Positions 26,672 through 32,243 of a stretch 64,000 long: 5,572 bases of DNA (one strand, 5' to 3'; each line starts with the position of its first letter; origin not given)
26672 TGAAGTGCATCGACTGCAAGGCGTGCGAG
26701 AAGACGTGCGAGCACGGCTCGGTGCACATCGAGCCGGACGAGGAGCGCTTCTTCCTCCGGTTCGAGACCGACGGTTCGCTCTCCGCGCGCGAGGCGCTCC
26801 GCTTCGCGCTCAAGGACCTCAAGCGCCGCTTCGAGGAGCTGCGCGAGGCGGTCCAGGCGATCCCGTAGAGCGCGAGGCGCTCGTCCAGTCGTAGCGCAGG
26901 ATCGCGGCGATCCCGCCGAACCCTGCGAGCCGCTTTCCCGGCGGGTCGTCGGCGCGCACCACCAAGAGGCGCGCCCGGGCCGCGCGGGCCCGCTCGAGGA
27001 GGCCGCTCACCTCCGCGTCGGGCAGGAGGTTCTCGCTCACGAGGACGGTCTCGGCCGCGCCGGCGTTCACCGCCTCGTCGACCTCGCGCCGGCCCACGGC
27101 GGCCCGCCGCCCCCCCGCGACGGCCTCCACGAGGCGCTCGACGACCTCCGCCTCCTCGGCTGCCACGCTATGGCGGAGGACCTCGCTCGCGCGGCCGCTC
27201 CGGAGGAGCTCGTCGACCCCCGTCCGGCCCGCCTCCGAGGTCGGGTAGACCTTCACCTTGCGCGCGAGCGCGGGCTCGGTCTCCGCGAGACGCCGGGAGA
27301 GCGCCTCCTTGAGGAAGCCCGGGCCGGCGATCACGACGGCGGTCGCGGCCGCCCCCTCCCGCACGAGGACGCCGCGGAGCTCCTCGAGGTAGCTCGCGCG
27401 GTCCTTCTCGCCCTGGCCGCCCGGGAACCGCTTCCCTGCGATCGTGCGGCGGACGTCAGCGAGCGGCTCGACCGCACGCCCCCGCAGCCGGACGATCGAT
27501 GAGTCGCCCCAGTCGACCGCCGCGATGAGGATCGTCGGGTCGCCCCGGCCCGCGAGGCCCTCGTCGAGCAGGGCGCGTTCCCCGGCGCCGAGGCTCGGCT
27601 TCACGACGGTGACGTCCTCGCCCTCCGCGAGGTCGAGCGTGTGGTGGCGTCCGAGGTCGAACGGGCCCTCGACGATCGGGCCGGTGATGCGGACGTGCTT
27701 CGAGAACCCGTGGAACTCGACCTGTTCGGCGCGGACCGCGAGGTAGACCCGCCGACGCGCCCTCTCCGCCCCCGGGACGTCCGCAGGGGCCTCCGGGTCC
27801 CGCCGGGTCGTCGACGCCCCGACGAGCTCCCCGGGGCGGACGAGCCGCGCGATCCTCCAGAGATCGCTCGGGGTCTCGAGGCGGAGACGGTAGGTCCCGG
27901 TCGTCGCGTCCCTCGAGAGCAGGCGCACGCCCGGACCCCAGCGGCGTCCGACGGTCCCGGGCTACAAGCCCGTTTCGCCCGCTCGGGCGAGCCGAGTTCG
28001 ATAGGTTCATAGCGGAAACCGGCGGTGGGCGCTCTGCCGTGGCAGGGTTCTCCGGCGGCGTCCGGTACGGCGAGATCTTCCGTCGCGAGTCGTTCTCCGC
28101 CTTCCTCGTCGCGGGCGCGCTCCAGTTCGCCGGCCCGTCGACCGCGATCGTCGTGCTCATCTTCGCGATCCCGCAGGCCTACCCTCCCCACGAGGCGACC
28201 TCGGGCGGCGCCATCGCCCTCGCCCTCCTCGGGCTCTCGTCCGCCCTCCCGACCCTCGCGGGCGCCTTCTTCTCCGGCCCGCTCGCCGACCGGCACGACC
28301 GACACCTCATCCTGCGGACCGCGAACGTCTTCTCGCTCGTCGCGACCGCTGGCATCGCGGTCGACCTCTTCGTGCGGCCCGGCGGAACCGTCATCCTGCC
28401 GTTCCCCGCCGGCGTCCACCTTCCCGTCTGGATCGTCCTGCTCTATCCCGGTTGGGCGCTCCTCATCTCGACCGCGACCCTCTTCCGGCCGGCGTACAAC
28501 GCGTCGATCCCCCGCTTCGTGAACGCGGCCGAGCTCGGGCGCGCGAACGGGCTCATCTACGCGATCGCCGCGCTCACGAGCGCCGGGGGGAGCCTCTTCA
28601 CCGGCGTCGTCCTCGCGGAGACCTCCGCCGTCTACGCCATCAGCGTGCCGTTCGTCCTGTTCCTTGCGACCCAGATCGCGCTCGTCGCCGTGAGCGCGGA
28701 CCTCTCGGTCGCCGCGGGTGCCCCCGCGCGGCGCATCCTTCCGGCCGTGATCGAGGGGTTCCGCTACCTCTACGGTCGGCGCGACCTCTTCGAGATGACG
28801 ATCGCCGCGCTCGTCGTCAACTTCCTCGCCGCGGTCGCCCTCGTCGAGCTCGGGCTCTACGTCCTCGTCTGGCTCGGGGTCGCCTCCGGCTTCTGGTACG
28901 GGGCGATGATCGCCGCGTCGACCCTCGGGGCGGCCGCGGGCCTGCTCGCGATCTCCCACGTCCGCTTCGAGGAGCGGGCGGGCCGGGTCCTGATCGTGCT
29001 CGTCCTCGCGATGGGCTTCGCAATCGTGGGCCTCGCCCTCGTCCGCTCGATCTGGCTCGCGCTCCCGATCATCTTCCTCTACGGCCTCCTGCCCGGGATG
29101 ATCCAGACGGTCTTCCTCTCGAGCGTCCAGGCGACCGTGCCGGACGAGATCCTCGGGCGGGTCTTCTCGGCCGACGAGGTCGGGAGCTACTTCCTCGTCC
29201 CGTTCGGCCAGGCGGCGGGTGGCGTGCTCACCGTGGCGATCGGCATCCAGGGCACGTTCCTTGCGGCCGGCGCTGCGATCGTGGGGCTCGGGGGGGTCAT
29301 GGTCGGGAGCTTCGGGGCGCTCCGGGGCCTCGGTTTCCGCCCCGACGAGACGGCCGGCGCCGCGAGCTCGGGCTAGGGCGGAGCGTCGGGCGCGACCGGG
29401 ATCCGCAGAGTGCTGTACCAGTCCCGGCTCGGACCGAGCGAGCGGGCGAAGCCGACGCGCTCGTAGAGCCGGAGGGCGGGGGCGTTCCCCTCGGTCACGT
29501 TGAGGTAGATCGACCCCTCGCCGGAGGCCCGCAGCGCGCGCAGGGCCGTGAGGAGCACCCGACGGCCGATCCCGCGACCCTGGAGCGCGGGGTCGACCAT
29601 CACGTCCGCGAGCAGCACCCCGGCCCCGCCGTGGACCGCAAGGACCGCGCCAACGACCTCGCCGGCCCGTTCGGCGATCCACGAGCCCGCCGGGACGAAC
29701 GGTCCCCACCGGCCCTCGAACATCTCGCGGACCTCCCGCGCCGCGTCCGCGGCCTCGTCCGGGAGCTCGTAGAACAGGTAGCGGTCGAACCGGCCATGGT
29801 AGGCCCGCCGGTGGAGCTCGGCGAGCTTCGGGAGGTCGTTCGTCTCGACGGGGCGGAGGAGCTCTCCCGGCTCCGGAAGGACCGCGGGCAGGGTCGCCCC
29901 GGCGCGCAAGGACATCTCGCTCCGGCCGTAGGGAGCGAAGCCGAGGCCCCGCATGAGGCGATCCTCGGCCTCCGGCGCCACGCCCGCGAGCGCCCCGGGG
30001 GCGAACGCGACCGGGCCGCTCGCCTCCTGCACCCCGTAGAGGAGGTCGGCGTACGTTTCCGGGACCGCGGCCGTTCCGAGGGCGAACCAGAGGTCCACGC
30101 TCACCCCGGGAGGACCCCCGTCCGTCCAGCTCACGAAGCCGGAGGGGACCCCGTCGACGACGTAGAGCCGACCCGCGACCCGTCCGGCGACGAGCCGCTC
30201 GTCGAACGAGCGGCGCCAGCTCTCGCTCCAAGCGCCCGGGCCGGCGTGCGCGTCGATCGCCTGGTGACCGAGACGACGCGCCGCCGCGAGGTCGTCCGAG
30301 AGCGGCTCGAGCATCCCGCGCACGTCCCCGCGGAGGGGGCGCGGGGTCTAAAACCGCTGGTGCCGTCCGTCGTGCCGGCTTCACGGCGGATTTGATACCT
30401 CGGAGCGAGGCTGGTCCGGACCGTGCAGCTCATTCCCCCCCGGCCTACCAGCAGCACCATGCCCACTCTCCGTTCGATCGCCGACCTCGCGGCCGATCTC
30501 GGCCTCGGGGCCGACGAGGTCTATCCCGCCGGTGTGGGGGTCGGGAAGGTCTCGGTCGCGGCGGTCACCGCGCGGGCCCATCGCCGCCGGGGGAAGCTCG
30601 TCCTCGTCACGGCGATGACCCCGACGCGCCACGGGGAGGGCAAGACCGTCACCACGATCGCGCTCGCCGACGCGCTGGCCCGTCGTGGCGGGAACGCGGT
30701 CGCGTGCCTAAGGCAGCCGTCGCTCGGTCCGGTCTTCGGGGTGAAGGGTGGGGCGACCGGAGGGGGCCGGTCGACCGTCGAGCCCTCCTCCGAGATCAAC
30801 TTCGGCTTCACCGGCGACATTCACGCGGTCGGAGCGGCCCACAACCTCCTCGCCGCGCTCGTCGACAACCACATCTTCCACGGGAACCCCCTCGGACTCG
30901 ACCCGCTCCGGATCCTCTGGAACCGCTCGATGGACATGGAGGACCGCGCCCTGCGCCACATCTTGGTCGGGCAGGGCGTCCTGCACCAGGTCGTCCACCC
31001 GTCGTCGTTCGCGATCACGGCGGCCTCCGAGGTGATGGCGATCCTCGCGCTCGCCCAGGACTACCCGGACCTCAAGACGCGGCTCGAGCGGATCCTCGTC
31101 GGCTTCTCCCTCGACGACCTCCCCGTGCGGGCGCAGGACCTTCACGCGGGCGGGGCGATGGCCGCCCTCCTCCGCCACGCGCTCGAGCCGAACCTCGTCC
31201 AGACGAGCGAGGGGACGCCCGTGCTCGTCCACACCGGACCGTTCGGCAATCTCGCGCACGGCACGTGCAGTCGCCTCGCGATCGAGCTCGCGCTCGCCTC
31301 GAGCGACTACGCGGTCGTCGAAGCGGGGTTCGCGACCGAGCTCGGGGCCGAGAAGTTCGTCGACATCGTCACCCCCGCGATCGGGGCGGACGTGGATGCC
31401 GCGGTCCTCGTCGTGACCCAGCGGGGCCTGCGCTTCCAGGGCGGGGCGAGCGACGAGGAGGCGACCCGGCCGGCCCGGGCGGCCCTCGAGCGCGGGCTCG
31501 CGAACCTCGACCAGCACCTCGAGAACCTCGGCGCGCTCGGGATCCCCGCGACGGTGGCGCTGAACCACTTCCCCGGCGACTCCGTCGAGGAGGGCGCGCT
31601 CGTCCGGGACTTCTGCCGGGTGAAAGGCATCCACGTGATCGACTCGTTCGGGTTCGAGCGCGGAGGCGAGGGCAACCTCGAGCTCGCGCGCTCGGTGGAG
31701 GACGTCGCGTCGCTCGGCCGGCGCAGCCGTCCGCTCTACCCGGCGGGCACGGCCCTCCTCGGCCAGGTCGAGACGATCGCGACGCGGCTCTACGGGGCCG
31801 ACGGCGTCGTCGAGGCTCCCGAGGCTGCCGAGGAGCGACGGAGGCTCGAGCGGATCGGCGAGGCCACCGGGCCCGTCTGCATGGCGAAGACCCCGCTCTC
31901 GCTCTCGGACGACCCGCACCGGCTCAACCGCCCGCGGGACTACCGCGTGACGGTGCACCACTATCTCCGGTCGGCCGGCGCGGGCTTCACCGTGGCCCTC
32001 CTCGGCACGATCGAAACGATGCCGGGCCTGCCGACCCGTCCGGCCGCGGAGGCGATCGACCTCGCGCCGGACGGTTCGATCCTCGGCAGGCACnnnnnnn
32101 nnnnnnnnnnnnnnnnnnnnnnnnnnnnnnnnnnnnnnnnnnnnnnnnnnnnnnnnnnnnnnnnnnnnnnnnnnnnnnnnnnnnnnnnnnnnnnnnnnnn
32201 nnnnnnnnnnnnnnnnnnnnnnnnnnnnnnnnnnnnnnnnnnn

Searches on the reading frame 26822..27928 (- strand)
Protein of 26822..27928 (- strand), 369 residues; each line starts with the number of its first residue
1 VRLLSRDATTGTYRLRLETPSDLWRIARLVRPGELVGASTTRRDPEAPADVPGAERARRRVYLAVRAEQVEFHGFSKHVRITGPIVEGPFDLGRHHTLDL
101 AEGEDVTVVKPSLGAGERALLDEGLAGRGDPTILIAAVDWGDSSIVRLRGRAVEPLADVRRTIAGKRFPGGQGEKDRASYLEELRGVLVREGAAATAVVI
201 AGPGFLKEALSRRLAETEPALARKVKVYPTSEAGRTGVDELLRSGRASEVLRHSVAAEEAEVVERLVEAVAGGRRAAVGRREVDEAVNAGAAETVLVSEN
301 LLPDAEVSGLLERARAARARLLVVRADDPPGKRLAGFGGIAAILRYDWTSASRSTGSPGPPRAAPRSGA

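Call 78: search_protein_families(library=pfam, proteins=[window:26822-27928:-], max_evalue=0.00001)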
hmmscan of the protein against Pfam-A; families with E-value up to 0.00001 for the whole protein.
window:26822-27928:- (369 aa): 3 families
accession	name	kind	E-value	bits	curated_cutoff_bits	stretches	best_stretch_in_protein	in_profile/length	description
PF03463.20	eRF1_1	-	4.8e-18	65.8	23.8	1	1-110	1-108/123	eRF1 domain 1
PF03465.20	eRF1_3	-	7.8e-14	52.5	25.8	1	257-347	2-105/106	eRF1 domain 3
PF03464.20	eRF1_2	-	3.7e-06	27.7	27.1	1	138-251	7-131/133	eRF1 domain 2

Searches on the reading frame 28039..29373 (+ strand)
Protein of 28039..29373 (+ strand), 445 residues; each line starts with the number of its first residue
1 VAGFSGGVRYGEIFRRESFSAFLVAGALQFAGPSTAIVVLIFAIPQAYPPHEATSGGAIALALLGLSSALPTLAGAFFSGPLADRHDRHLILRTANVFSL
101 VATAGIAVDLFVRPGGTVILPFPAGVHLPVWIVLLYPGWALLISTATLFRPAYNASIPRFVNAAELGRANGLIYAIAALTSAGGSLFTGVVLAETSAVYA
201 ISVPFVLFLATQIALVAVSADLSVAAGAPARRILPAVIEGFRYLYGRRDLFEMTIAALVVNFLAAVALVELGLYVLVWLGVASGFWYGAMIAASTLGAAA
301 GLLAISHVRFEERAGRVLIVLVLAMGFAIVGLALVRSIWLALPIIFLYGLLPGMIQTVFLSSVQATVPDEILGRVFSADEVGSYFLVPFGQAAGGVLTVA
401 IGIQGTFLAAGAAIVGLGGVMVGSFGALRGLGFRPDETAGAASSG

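Call 78: search_protein_families(library=pfam, proteins=[window:28039-29373:+], max_evalue=0.00001)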
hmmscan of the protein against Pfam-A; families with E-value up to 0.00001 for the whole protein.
window:28039-29373:+ (445 aa): 2 families
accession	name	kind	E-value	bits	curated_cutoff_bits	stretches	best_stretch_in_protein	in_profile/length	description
PF05977.19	MFS_3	-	2.3e-14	53.2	27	1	58-415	44-384/524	Transmembrane secretion effector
PF07690.21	MFS_1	-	5e-12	45.8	33.4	1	40-377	15-333/347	Major Facilitator Superfamily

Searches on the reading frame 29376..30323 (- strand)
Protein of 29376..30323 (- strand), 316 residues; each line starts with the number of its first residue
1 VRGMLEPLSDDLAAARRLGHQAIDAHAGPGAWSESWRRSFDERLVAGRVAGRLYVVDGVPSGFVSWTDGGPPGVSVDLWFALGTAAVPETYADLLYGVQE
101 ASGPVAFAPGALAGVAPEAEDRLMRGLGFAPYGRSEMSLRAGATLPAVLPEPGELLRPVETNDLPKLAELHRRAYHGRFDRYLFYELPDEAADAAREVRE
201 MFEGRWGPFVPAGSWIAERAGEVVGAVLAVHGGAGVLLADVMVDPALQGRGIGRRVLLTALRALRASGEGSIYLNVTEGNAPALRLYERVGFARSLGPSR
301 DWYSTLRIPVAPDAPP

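Call 10: search_protein_families(library=pfam, proteins=[window:29376-30323:-], max_evalue=0.001)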
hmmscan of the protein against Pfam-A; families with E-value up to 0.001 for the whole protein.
window:29376-30323:- (316 aa): 5 families
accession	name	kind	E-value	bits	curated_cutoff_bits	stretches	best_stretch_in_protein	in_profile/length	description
PF00583.31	Acetyltransf_1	-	1.1e-16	61.6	20.7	1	187-292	7-116/116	Acetyltransferase (GNAT) family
PF13508.13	Acetyltransf_7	-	8.6e-13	48.9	27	1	214-293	5-83/84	Acetyltransferase (GNAT) domain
PF13673.13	Acetyltransf_10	-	2.8e-08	34.3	23.6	1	215-298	34-112/128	Acetyltransferase (GNAT) domain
PF08445.16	FR47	-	7.7e-07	29.5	22.1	1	237-294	23-79/86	FR47-like protein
PF13302.13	Acetyltransf_3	-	6.9e-06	27.2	25.4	1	155-292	3-137/138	Acetyltransferase (GNAT) domain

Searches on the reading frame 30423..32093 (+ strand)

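Call 10: search_protein_families(library=pfam, proteins=[window:30423-32093:+], max_evalue=0.001)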
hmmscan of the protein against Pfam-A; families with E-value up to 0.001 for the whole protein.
window:30423-32093:+ (557 aa): 1 family
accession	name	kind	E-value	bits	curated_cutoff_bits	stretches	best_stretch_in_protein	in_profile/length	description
PF01268.25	FTHFS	-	1.1e-193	644.9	27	1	15-555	11-554/556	Formate--tetrahydrofolate ligase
